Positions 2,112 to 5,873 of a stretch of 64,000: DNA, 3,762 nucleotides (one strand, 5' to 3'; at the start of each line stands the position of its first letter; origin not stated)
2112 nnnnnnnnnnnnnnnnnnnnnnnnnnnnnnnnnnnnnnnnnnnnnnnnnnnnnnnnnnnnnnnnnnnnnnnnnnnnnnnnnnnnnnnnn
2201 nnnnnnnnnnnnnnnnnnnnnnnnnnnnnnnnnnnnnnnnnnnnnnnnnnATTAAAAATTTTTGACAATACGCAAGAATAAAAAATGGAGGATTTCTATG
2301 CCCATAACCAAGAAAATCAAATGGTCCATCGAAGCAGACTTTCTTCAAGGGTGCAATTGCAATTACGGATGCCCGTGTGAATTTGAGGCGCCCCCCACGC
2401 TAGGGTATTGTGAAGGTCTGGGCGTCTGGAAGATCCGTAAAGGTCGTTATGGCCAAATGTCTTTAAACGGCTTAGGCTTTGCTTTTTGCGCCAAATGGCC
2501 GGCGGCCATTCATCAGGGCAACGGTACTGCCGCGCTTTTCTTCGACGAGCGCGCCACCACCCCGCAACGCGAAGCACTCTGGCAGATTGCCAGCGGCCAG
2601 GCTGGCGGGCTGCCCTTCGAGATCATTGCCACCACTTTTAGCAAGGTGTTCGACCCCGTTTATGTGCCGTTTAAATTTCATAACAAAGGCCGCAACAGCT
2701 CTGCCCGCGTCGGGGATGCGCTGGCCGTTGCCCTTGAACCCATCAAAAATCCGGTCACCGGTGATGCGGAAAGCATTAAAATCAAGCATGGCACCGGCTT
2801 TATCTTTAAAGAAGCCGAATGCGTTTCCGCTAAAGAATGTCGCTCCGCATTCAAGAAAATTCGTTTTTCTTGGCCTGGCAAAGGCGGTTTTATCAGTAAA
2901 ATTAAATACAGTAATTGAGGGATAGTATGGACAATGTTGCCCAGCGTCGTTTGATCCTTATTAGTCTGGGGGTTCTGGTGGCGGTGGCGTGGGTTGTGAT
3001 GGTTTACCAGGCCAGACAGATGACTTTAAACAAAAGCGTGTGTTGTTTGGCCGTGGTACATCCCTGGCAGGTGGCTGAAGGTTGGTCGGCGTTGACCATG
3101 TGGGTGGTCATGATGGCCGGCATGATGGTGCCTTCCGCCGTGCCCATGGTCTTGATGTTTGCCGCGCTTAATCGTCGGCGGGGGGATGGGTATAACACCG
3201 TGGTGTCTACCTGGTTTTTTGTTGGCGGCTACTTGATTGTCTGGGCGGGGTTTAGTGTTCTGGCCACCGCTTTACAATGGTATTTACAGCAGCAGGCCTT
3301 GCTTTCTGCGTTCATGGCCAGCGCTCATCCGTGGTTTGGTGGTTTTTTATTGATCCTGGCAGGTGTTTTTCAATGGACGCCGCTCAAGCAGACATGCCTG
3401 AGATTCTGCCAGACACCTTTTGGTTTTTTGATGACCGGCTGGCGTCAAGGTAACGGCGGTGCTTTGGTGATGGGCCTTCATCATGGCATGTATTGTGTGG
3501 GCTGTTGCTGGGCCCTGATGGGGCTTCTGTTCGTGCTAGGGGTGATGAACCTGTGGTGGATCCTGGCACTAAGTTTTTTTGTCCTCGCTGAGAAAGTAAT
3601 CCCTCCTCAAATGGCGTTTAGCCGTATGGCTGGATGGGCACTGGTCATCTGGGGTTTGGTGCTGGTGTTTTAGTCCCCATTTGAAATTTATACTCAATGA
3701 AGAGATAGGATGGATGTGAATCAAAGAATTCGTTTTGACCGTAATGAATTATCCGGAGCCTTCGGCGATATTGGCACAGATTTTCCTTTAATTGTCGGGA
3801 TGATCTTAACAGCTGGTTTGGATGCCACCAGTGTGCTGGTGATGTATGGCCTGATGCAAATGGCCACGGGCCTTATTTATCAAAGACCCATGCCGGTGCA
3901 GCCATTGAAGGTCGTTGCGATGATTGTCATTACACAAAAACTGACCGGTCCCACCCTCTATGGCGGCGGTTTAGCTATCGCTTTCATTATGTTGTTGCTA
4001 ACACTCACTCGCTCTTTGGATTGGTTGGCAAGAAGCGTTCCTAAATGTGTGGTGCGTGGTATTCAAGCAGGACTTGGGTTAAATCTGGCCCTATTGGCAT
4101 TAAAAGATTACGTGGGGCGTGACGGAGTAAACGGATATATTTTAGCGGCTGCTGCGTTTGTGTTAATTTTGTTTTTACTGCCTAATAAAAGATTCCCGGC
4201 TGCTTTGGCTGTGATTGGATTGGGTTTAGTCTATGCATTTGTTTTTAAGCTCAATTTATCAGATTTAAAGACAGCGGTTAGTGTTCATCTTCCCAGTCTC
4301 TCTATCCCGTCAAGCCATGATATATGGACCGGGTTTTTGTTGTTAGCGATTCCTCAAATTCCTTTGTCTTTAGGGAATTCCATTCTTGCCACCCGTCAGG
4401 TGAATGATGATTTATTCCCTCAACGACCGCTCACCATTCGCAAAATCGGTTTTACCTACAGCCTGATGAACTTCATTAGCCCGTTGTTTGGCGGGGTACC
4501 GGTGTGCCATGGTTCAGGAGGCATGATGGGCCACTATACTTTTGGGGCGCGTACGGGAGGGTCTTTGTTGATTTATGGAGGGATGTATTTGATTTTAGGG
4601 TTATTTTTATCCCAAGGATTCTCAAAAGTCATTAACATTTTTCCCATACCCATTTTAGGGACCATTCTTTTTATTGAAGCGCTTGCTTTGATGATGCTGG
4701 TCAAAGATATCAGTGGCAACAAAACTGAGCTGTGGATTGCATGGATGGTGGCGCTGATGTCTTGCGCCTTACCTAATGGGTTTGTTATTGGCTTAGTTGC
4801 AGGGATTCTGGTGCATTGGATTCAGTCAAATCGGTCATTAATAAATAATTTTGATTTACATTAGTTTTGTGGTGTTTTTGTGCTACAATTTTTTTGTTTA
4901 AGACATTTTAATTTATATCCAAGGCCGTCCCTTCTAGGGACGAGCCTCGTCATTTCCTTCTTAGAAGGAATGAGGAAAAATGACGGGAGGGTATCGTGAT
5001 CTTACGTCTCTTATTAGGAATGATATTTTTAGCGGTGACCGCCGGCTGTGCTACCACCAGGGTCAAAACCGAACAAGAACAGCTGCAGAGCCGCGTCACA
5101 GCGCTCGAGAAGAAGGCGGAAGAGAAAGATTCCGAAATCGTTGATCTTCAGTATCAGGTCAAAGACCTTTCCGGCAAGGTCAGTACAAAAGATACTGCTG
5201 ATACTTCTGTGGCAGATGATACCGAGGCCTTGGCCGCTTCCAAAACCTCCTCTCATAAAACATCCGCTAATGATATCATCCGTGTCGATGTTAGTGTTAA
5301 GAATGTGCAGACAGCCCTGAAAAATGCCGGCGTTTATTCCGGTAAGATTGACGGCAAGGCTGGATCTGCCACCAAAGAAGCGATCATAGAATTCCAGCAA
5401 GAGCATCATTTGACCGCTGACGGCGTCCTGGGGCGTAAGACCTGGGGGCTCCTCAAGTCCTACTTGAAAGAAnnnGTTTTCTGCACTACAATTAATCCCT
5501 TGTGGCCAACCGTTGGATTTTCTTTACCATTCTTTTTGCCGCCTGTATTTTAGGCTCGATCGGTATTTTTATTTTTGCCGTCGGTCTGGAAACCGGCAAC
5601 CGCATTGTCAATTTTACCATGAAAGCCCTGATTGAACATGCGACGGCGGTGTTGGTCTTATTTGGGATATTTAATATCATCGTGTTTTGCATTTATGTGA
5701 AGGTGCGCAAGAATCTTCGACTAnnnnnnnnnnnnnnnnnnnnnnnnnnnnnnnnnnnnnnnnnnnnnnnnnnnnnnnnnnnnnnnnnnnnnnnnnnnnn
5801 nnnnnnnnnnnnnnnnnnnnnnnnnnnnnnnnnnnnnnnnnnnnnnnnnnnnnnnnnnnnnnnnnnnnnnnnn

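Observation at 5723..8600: Translationally coupled HExxH peptidase-like protein, ATP-grasp ligase and DEDDh exonuclease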

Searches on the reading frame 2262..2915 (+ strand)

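Call 66: search_protein_families(library=pfam, proteins=[window:2262-2915:+], max_evalue=0.00001)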
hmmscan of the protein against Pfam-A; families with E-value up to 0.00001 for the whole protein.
window:2262-2915:+ (218 aa): 1 family
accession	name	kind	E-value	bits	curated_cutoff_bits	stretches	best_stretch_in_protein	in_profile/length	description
PF07040.16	DUF1326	-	6.1e-49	167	25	1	31-195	3-162/177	Protein of unknown function (DUF1326)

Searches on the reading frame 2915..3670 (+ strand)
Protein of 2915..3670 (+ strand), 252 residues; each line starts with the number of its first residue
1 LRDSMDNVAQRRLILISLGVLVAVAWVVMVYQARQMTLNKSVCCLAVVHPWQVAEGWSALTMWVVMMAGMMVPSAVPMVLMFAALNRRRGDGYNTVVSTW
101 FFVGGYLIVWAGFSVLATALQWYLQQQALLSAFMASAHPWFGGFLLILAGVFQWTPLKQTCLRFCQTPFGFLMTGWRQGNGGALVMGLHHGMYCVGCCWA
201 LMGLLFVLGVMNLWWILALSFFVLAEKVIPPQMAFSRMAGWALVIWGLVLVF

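Call 66: search_protein_families(library=pfam, proteins=[window:2915-3670:+], max_evalue=0.00001)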
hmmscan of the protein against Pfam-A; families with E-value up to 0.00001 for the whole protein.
window:2915-3670:+ (252 aa): 1 family
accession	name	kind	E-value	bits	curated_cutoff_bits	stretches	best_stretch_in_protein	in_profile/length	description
PF09948.15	PpoB2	-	4.1e-64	216.4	28.7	1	60-249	1-187/188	Copper chaperone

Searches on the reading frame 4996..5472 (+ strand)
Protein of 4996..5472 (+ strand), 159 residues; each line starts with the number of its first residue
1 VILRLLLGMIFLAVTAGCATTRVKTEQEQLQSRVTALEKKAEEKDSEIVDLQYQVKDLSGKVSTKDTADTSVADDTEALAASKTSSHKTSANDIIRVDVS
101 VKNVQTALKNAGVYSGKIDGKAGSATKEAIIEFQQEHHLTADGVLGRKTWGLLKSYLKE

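Call 5: search_protein_families(library=pfam, proteins=[window:4996-5472:+], max_evalue=0.01)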
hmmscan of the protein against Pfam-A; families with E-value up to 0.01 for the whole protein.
window:4996-5472:+ (159 aa): 6 families
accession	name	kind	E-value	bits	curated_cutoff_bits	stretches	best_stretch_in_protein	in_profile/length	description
PF01471.23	PG_binding_1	-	3.5e-17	62.8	23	1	100-153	4-57/57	Putative peptidoglycan binding domain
PF01920.25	Prefoldin_2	-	0.00057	20.3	27.6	1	6-58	50-102/106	Prefoldin subunit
PF10779.14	XhlA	-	0.0036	17.9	34.7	1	21-59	7-45/67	Haemolysin XhlA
PF16331.10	TolA_bind_tri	-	0.0044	17.5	30.1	1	29-62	1-34/76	TolA binding protein trimerisation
PF15742.10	DUF4686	-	0.0059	16.2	31.3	1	21-97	58-133/384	Domain of unknown function (DUF4686)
PF15294.11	Leu_zip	-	0.0066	16.5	28.2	1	21-93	136-210/275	Leucine zipper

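Call 6: search_protein_families(library=ncbifam, proteins=[window:4996-5472:+], max_evalue=0.01)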
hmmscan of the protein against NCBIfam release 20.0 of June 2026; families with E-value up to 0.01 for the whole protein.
window:4996-5472:+ (159 aa): 11 families
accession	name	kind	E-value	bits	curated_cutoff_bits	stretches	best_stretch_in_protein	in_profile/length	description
TIGR03979.1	His_Ser_Rich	equivalog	6.8e-11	42.5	121.65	1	66-148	100-181/190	His-Xaa-Ser repeat protein HxsA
TIGR02869.1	spore_SleB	equivalog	2.8e-10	40.4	236.5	1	100-153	15-68/201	spore cortex-lytic enzyme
NF052335.1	PdgHdaseHSB129560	equivalog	7.9e-08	32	500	1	100-153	275-328/330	peptidoglycan hydrolase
NF052336.1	PdgHdaseHSB100310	equivalog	6.3e-07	29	500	1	103-152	263-312/316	peptidoglycan hydrolase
NF052377.1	lmo1851_S41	exception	3.5e-06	26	725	1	97-151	389-443/468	lmo1851 family serine protease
NF004786.0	PRK06132.1-3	equivalog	2.9e-05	23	329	1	62-142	185-264/418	hypothetical protein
NF040598.1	Ala_zip_lipo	subfamily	0.00014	22.4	43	1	3-68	3-55/90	Lpp/OprI family alanine-zipper lipoprotein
TIGR02209.1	ftsL_broad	equivalog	0.001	18.9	42.45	1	6-59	7-58/85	cell division protein FtsL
NF052320.1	Cbp1_fam_LP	subfamily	0.0019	17.8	90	1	24-85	115-176/286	Cbp1 family collagen-binding glycoprotein adhesin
NF045487.1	ASRP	equivalog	0.0068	15.1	300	1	23-106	147-225/593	archaea-specific SMC-related protein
TIGR04211.1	SH3_and_anchor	equivalog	0.008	15.8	65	0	22-110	56-143/198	TIGR04211 family SH3 domain-containing protein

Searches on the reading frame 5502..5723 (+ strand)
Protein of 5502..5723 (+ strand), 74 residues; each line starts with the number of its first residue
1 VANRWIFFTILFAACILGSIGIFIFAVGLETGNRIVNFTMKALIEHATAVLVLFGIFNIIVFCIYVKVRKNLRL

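Call 30: search_protein_families(library=padloc, proteins=[window:5502-5723:+], max_evalue=0.01)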
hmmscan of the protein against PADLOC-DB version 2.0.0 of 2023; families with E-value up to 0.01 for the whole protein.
window:5502-5723:+ (74 aa): 0 families

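Call 76: search_protein_families(library=pfam, proteins=[window:5502-5723:+], max_evalue=0.01)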
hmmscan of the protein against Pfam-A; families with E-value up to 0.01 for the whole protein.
window:5502-5723:+ (74 aa): 0 families
